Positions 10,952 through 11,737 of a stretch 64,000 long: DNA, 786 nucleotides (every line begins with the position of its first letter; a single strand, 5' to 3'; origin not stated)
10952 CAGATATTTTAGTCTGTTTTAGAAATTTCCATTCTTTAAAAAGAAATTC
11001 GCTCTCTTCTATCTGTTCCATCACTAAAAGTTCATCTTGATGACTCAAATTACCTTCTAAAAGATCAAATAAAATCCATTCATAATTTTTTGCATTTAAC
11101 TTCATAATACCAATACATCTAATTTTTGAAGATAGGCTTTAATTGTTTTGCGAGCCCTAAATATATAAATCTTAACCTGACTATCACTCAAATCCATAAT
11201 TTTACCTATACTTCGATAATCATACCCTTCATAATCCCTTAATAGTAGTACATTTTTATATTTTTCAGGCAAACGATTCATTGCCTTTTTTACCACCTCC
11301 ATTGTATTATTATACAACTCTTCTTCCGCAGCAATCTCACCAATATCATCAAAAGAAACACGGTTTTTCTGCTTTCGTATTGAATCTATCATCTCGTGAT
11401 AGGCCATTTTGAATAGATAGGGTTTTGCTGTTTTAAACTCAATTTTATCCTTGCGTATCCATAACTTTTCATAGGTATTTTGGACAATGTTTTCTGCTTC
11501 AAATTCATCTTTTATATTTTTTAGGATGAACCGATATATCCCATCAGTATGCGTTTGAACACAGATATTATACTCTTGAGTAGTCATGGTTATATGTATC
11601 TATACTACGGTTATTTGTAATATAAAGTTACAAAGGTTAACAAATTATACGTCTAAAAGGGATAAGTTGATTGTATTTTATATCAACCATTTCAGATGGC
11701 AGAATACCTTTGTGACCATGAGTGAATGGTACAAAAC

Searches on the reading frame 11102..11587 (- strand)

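Call 41: search_protein_families(library=pfam, proteins=[window:11102-11587:-], max_evalue=0.00001)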
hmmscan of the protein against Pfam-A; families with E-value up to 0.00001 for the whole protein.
window:11102-11587:- (161 aa): 3 families
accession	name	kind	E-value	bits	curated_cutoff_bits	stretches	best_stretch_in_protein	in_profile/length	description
PF08281.18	Sigma70_r4_2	-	3.2e-15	55.9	25.7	1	99-148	4-53/54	Sigma-70, region 4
PF04545.22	Sigma70_r4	-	2.1e-08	34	24.1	1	102-150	1-49/50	Sigma-70, region 4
PF04542.20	Sigma70_r2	-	9.6e-07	29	24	1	10-75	2-70/71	Sigma-70 region 2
